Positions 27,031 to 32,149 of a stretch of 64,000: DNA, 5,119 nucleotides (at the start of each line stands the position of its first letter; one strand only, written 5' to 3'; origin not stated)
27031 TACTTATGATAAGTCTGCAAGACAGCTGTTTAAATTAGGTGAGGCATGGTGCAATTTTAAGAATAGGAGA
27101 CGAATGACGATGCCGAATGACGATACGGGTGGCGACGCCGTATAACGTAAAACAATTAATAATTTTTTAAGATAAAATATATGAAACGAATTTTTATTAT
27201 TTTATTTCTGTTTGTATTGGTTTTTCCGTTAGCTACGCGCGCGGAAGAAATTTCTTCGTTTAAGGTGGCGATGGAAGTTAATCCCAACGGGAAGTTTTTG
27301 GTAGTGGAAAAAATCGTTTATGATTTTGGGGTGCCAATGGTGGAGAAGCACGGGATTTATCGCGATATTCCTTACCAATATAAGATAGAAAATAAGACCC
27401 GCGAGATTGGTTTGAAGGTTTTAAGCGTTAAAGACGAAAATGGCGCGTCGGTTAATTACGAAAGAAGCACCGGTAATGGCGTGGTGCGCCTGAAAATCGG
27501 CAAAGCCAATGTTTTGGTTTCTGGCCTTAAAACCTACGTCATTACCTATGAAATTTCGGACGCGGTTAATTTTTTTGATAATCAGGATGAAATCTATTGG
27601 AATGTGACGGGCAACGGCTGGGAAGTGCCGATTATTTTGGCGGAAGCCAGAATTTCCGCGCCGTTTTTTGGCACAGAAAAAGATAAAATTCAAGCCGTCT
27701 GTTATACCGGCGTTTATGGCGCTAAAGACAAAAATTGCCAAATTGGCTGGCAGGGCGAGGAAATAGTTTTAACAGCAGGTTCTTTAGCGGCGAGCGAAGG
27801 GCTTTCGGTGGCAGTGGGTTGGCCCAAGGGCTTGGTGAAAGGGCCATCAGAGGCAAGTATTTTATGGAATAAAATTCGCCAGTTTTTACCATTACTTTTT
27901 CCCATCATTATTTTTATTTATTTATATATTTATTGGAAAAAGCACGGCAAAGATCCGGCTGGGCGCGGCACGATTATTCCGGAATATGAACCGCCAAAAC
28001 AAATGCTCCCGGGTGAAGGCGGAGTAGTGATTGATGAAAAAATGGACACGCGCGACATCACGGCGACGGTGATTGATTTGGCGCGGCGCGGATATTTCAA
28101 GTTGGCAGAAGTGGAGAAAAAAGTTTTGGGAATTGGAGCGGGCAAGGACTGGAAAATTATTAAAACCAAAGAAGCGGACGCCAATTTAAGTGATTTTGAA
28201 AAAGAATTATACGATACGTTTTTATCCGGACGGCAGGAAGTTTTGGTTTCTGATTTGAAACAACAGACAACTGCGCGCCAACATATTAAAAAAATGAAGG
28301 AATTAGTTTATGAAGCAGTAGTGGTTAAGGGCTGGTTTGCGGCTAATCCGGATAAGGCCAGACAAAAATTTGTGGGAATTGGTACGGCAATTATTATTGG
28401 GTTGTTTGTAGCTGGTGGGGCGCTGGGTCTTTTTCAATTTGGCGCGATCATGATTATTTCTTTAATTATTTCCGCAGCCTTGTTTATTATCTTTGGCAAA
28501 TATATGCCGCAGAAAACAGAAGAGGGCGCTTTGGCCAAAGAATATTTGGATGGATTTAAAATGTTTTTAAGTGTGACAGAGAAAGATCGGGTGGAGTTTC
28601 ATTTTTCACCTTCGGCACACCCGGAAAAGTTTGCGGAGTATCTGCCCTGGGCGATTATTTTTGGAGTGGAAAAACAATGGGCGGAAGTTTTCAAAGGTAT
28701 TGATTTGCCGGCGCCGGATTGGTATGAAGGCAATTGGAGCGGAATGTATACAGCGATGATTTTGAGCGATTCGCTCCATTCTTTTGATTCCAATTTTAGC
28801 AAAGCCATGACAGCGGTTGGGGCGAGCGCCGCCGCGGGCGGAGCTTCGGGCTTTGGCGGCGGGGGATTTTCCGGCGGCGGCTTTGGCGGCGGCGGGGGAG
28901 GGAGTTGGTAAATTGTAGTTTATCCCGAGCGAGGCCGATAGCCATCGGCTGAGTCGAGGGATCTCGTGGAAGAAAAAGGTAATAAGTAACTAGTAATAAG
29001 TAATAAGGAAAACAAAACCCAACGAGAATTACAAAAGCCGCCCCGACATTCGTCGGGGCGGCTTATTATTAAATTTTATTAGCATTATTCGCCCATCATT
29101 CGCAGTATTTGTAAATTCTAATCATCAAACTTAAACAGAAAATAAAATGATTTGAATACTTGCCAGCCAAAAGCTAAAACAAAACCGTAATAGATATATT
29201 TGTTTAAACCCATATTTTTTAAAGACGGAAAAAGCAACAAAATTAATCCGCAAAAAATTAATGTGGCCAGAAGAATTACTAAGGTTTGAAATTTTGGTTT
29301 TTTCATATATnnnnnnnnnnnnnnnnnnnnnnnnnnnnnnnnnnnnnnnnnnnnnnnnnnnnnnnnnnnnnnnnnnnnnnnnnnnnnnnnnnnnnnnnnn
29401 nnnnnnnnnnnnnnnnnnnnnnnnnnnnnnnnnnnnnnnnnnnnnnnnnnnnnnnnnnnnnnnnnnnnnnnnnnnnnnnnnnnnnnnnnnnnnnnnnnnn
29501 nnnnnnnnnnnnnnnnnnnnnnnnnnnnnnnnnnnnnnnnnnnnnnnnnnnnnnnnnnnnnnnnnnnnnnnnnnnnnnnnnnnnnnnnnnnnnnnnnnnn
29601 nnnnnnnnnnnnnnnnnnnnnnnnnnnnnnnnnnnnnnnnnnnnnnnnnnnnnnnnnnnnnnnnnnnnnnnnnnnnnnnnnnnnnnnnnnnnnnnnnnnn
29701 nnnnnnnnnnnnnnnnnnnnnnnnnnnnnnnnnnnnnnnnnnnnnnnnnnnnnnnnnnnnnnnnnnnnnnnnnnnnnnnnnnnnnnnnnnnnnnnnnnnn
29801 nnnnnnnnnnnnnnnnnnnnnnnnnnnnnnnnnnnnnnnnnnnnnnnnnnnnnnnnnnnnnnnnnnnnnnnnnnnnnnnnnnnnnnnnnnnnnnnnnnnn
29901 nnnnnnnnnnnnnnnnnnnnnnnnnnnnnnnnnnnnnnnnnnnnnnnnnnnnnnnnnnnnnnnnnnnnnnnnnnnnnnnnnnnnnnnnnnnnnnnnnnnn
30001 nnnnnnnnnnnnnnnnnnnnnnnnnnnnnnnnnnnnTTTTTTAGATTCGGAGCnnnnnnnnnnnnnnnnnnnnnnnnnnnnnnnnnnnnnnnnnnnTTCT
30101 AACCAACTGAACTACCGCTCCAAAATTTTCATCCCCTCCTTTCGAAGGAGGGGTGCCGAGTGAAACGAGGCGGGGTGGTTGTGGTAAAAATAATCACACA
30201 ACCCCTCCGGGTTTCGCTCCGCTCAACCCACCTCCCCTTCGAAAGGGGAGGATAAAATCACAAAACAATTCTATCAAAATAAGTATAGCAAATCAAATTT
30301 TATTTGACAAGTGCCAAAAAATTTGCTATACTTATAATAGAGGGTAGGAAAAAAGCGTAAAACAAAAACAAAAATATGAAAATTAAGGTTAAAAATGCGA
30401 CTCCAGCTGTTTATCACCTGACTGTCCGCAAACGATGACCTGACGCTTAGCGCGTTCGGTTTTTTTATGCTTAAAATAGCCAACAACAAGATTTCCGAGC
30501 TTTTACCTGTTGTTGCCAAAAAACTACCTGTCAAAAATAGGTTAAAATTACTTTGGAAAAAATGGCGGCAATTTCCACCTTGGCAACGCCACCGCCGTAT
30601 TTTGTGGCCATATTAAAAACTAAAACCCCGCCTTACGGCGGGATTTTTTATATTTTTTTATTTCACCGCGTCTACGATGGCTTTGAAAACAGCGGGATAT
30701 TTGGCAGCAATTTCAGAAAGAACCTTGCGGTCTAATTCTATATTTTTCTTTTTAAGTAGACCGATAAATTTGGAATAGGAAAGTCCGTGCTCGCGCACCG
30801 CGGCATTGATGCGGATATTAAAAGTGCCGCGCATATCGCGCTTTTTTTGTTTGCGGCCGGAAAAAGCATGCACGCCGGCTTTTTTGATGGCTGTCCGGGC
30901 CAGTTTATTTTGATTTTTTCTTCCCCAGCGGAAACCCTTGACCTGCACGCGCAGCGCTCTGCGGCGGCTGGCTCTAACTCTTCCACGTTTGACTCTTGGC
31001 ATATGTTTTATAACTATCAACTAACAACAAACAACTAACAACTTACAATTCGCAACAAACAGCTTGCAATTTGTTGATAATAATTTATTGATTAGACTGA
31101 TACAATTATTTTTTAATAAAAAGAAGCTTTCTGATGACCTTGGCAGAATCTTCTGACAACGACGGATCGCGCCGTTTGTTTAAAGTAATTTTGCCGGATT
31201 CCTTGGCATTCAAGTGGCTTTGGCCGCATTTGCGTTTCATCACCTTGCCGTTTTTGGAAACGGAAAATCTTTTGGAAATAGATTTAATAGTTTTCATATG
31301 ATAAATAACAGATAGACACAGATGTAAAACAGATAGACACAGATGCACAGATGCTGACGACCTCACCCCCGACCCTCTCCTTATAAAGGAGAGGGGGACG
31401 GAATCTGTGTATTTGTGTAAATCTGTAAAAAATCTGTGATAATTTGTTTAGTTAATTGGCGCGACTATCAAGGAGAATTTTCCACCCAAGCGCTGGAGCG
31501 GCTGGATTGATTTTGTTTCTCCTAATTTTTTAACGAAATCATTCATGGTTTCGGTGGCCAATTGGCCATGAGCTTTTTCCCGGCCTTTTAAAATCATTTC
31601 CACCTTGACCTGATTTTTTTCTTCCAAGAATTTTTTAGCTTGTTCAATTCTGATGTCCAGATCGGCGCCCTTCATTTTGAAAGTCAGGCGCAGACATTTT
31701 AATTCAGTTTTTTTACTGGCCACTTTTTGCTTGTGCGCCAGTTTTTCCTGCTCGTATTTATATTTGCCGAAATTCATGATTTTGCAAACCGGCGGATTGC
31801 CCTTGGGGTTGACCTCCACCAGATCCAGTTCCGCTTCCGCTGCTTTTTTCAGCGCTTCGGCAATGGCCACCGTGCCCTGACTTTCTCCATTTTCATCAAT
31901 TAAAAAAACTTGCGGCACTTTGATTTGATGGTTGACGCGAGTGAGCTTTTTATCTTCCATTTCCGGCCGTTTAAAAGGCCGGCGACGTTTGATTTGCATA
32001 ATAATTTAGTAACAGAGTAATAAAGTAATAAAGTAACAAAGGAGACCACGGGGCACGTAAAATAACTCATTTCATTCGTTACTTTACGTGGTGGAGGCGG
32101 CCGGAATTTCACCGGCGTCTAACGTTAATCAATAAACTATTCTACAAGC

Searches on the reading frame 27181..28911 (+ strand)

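Call 76: search_protein_families(library=pfam, proteins=[window:27181-28911:+], max_evalue=0.001)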
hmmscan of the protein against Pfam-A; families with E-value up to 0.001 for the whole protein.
window:27181-28911:+ (576 aa): 2 families
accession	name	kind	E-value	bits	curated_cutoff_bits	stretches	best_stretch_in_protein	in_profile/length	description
PF20990.2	DUF2207_C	-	5e-42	144.7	33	1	267-504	2-247/247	Predicted membrane protein (DUF2207) C-terminal domain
PF09972.14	DUF2207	-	1.7e-30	106.9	24.4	1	23-214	1-172/172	Predicted membrane protein (DUF2207) N-terminal domain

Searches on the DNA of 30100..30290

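Call 57: search_rna_families(source=window, start=30100, end=30290, threshold=evalue, max_evalue=10)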
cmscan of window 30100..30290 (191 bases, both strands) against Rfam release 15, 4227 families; matches with E-value up to 10: 32.
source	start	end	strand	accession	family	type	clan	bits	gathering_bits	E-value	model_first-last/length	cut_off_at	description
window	30124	30259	-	RF04173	MIR847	Gene; miRNA;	-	24.7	184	0.0018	1-164/164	no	MIR847 microRNA precursor family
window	30140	30243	+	RF03433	mir-2576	Gene; miRNA;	-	22.4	83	0.18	1-120/120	no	mir-2576 microRNA precursor family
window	30157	30225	-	RF03992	mir-6302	Gene; miRNA;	-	20.7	90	0.032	1-79/79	no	mir-6302 microRNA precursor family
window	30146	30233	+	RF03349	mir-3151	Gene; miRNA;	-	20.4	83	0.25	1-85/85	no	mir-3151 microRNA precursor family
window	30137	30248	-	RF04113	MIR1523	Gene; miRNA;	-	20.1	96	0.1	1-92/92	no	MIR1523 microRNA precursor family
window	30116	30252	-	RF00618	U4atac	Gene; snRNA; splicing;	CL00007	19.2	53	0.19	1-132/132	no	U4atac minor spliceosomal RNA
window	30210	30267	-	RF03960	mir-6644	Gene; miRNA;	-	17.9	82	0.22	1-67/67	no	mir-6644 microRNA precursor family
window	30231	30278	-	RF02732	JA04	Gene; sRNA;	-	17.4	81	3.2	16-64/81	no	Aggregatibacter sRNA JA04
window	30130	30251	-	RF00911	mir-672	Gene; miRNA;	-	17.3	97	0.43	1-81/81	no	mir-672 microRNA precursor family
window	30109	30286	-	RF03922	MIR2119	Gene; miRNA;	-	17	73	8.8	1-188/188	no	MIR2119 microRNA precursor family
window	30158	30224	+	RF00896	mir-787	Gene; miRNA;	-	16.9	57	0.65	1-72/72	no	mir-787 microRNA precursor family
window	30144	30235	+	RF00988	mir-657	Gene; miRNA;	-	16.4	69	1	1-86/86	no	mir-657 microRNA precursor family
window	30147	30228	+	RF03727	mir-3477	Gene; miRNA;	-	16.4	108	1.1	1-92/92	no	mir-3477 microRNA precursor family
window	30156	30222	+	RF03778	mir-483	Gene; miRNA;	-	16.3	60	1.1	1-75/75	no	mir-483 microRNA precursor family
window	30161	30219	+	RF00911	mir-672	Gene; miRNA;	-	15.7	97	1.2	1-81/81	no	mir-672 microRNA precursor family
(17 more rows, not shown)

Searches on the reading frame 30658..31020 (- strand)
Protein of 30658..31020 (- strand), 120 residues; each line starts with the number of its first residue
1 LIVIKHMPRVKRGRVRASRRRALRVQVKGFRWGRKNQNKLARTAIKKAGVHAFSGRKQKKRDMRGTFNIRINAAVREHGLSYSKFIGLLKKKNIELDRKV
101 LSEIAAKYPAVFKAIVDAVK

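Call 76: search_protein_families(library=pfam, proteins=[window:30658-31020:-], max_evalue=0.001)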
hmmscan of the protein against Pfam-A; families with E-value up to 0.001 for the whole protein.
window:30658-31020:- (120 aa): 1 family
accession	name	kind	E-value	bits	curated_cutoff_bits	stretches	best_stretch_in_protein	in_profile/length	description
PF00453.23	Ribosomal_L20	-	3.2e-31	108.1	30.8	1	9-115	1-107/107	Ribosomal protein L20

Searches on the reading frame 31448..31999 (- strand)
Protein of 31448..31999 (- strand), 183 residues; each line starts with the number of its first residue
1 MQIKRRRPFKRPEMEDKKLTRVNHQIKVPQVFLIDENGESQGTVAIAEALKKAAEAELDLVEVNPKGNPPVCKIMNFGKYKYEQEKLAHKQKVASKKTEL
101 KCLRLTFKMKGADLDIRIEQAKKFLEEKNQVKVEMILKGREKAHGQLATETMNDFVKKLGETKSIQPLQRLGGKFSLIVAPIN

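Call 76: search_protein_families(library=pfam, proteins=[window:31448-31999:-], max_evalue=0.001)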
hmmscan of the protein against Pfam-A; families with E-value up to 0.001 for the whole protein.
window:31448-31999:- (183 aa): 2 families
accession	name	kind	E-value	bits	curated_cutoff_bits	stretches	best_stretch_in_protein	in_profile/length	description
PF05198.21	IF3_N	-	3.2e-28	98.2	26.9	1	22-89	1-68/70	Translation initiation factor IF-3, N-terminal domain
PF00707.27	IF3_C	-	9.5e-16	58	34.8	1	99-176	2-79/86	Translation initiation factor IF-3, C-terminal domain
